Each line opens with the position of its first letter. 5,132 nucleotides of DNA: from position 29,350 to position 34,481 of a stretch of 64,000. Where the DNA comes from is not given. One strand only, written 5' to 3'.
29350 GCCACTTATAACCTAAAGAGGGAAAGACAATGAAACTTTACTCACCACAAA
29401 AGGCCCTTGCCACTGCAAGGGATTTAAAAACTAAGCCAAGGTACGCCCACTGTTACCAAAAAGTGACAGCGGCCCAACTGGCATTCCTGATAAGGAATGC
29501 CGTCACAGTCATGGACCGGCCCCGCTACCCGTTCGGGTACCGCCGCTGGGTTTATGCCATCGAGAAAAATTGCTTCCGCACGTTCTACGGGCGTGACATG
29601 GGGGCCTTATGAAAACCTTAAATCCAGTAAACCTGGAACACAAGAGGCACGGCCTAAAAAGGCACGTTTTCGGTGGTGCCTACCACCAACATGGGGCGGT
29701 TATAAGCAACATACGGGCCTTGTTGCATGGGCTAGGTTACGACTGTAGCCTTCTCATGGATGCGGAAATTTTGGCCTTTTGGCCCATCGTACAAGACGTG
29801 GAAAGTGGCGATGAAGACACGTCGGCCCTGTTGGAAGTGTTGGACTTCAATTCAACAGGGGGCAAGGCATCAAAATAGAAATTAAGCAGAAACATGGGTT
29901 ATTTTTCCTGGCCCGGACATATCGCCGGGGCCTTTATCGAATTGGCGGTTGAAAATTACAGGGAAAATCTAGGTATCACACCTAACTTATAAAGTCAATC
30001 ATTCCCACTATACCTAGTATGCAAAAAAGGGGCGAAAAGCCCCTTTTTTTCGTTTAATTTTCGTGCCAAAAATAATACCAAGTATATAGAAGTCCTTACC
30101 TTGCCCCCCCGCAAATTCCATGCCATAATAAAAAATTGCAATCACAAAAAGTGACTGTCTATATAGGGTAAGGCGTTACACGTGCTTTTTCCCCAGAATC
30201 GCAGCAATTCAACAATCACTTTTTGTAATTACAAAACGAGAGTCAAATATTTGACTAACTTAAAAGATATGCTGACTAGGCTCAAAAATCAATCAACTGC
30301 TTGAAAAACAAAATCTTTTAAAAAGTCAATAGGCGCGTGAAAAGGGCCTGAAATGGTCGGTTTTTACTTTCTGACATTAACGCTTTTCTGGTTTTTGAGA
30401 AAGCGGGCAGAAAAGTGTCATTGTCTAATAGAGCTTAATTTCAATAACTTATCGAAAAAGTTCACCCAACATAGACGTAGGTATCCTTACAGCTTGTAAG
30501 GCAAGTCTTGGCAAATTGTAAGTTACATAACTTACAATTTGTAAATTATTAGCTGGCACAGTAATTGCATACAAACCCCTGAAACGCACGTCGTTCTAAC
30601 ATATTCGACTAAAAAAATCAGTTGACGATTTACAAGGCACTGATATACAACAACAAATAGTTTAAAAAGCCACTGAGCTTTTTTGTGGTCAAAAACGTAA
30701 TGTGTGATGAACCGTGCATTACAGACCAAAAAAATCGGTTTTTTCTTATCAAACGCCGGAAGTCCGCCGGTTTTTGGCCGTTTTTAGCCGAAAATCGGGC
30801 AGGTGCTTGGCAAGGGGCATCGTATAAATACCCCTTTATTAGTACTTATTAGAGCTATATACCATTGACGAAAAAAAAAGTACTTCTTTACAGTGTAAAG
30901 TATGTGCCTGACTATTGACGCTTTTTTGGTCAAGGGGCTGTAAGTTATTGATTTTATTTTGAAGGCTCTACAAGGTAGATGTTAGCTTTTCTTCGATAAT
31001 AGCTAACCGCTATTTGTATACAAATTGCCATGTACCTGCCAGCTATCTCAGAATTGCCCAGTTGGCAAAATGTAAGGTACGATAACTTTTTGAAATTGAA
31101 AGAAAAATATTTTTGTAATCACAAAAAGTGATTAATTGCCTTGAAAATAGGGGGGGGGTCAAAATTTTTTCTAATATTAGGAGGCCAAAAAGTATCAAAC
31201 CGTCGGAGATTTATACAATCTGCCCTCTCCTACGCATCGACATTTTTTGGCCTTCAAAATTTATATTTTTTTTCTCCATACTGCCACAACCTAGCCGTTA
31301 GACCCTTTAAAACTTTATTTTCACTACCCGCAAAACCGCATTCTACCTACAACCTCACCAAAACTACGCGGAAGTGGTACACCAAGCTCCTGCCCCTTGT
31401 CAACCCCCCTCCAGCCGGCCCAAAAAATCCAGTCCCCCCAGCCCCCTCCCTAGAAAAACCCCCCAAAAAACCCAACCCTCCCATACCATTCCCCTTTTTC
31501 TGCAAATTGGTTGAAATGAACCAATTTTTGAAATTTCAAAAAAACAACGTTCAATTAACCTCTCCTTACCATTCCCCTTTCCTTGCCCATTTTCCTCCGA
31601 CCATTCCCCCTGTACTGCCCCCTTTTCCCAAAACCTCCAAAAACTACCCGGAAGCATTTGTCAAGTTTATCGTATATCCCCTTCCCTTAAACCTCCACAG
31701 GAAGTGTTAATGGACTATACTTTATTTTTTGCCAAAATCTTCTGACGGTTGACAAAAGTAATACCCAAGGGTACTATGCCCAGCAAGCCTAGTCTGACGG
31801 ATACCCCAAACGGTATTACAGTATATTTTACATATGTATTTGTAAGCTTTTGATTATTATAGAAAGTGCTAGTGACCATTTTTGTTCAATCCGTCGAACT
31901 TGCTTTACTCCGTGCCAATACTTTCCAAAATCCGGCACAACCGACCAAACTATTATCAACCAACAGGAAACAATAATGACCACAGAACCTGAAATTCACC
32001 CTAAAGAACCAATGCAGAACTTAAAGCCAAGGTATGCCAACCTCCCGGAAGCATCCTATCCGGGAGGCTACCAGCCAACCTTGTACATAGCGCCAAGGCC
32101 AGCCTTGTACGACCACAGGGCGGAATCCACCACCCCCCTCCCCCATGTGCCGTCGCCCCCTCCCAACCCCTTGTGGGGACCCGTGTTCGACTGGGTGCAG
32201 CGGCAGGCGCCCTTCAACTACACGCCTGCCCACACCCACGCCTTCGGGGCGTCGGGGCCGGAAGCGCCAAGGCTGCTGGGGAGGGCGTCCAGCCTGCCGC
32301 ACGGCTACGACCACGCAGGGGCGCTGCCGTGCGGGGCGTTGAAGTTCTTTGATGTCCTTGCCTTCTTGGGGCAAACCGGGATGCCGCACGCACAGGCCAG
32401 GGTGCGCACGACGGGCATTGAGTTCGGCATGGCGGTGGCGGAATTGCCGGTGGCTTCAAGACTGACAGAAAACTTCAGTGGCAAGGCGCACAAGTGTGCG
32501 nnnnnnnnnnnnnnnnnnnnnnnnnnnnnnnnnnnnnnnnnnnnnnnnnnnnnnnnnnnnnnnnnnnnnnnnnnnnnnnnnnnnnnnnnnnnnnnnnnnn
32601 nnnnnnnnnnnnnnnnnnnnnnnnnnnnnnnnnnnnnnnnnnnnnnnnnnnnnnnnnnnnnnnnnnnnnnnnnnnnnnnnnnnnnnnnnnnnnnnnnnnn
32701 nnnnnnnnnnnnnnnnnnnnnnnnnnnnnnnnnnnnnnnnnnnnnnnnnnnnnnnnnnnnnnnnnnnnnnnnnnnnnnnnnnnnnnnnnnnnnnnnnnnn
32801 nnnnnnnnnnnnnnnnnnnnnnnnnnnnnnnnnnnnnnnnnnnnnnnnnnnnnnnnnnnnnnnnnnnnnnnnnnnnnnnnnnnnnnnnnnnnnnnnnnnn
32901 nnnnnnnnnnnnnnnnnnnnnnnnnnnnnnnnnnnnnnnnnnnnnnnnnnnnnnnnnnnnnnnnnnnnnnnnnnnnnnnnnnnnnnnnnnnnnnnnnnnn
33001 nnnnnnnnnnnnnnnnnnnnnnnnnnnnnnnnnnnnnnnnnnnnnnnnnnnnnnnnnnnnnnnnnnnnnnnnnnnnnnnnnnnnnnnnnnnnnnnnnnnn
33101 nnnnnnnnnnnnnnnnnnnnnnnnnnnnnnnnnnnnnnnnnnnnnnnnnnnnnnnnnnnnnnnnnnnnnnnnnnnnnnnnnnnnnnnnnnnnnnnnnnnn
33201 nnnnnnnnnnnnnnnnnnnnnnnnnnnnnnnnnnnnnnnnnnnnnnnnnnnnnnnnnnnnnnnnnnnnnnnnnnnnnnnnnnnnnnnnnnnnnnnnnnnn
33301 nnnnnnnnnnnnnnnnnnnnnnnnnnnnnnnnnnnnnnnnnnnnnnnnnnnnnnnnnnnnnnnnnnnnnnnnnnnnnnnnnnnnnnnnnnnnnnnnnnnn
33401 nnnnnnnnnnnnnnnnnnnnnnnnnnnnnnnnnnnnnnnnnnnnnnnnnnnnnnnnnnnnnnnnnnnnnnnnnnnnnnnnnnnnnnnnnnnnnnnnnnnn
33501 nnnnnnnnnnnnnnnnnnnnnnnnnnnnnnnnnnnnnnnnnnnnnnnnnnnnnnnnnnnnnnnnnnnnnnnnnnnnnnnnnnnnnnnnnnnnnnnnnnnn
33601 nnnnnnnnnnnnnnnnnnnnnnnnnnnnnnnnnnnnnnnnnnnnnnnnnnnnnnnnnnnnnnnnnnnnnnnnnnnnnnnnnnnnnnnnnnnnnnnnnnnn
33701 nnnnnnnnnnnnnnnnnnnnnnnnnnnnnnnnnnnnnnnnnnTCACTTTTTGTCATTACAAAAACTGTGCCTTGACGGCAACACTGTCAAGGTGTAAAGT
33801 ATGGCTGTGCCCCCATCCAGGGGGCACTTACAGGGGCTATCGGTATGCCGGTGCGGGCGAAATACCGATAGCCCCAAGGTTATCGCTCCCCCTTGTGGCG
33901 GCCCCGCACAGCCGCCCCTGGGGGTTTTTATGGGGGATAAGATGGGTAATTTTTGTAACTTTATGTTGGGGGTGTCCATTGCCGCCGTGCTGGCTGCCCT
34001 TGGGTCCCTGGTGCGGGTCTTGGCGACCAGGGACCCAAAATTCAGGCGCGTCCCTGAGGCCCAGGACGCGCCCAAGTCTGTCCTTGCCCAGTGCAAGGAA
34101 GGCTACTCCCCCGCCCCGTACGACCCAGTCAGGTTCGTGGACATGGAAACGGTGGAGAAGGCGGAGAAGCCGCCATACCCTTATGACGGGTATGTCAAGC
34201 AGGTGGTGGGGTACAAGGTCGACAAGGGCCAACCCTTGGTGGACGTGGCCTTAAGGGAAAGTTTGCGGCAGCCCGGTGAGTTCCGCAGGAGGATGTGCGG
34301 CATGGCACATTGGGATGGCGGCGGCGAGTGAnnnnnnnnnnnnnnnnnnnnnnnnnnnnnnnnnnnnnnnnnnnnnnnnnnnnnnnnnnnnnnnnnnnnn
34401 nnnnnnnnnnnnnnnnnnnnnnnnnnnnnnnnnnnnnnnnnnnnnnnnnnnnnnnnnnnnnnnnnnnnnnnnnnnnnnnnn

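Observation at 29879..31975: About 2.1 kb AT-rich region with no credible ORF, dense in dyads, TTGAC(G)/GTCAA words and homopolymers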

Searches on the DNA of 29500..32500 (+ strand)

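Call 7: search_dna_similar(query=window:29500-32500:+, collection=phages, mode=distant)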
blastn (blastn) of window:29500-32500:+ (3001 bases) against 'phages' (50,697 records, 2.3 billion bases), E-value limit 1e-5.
No match.

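Call 20: search_rna_families(source=window, start=29700, end=32100, threshold=evalue, max_evalue=5)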
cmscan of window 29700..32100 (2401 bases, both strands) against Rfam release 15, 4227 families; matches with E-value up to 5: 5.
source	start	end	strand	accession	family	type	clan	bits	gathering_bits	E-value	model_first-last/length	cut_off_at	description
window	30020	30070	-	RF02054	STnc420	Gene; sRNA;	-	21.1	70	0.66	1-58/58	no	Salmonella enterica sRNA STnc420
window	30750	30784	+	RF03234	mir-2813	Gene; miRNA;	-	19.3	70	4.2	1-67/67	no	mir-2813 microRNA precursor family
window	30700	30776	+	RF00370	sroD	Gene; sRNA;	-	17.7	50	3.1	1-86/86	no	sroD RNA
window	30936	31055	-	RF01444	S_pombe_snR92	Gene; snRNA; snoRNA; HACA-box;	-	17.6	80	2.4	1-144/144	no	small nucleolar RNA snR92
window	29733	29879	+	RF00062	HgcC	Gene;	-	16.9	50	0.64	1-130/130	no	HgcC family RNA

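Call 78: search_dna_similar(query=window:29879-31975:+, collection=plasmids, mode=distant, max_rows=10)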
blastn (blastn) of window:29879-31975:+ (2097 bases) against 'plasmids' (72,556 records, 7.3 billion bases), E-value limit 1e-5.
No match.

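Call 79: search_dna_similar(query=window:29879-31975:+, collection=ecoli_genomes, mode=distant, max_rows=10)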
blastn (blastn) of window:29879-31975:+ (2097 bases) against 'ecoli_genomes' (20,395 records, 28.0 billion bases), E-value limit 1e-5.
No match.

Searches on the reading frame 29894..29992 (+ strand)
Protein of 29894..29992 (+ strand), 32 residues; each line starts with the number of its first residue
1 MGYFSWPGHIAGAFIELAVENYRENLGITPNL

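Call 102: search_protein_families(library=ncbifam, proteins=[window:29894-29992:+], max_evalue=0.05)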
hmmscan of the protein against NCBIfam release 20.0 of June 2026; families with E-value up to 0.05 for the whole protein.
window:29894-29992:+ (32 aa): 0 families

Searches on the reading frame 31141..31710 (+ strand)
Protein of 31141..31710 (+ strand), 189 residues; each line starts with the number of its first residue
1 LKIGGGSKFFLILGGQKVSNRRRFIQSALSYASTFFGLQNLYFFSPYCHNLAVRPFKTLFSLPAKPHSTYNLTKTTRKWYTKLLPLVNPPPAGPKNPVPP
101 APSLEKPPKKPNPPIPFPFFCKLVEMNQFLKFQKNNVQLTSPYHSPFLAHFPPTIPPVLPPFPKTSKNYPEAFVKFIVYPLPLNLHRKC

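Call 29: search_protein_representatives(protein=window:31141-31710:+)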
Query: 189 residues. Proteins with E-value up to 0.001 (for the whole library): 1; up to 1e-10: 1; up to 1e-30: 1. The best 1 are listed.
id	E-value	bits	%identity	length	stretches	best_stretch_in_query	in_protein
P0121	1.1e-121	420.3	99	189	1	1-189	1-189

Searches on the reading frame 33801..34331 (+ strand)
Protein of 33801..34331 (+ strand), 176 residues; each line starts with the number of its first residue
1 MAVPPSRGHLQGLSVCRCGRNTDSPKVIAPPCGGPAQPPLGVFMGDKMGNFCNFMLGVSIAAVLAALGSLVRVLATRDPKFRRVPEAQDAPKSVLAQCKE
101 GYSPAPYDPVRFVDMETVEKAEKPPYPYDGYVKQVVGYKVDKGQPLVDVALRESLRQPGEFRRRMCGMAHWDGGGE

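Call 9: search_protein_families(library=pfam, proteins=[window:33801-34331:+], max_evalue=0.01)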
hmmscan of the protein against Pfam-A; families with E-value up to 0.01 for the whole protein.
window:33801-34331:+ (176 aa): 0 families

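Call 10: search_protein_families(library=phrogs, proteins=[window:33801-34331:+], max_evalue=0.01)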
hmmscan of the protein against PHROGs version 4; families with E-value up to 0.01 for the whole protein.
window:33801-34331:+ (176 aa): 0 families

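Call 67: search_protein_families(library=pfam, alignment_id=A2, max_evalue=0.01)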
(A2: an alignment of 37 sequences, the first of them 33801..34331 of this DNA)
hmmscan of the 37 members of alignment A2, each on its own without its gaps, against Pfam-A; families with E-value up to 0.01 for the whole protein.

A. member 1, window:33801-34331:+ (176 aa): 0 families

B. families by the number of members that match (of 37 scanned): 9 families
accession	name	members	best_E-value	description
PF24043.1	DUF7352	2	4.8e-22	Domain of unknown function (DUF7352)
PF14216.11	DUF4326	1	2.3e-25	Domain of unknown function (DUF4326)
PF00216.26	Bac_DNA_binding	1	2.1e-23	Bacterial DNA-binding protein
PF18291.6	HU-HIG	1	5.9e-06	HU domain fused to wHTH, Ig, or Glycine-rich motif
PF24233.1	DUF7446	1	5.6e-05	Family of unknown function (DUF7446)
PF03819.22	MazG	1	0.00013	MazG nucleotide pyrophosphohydrolase domain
PF19583.5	ODP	1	0.00069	ODP family beta lactamase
PF14354.12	Lar_restr_allev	1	0.0043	Restriction alleviation protein Lar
PF15616.11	TerY_C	1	0.0056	TerY-C metal binding domain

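Call 68: search_protein_families(library=phrogs, alignment_id=A2, max_evalue=0.001)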
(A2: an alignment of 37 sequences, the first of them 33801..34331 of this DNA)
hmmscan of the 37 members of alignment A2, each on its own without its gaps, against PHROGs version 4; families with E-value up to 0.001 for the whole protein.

A. member 1, window:33801-34331:+ (176 aa): 0 families

B. families by the number of members that match (of 37 scanned): 17 families
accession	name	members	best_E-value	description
phrog_3848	-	2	2e-18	-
phrog_229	-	1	5e-41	MazG-like pyrophosphatase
phrog_464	-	1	1.2e-38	unknown function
phrog_379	-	1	5.2e-24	DNA binding protein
phrog_19515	-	1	1.8e-12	-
phrog_37613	-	1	2.7e-12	MazG-like pyrophosphatase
phrog_16522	-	1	4.3e-12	MazG-like pyrophosphatase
phrog_22758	-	1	6.1e-12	MazG-like pyrophosphatase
phrog_7314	-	1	9.9e-12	-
phrog_24867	-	1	7e-10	ribonucleotide reductase NrdA-like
phrog_28814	-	1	4.7e-09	-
phrog_32227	-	1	8e-09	-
phrog_27831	-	1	4.9e-08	-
phrog_7212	-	1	3.2e-05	-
phrog_3177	-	1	8.4e-05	-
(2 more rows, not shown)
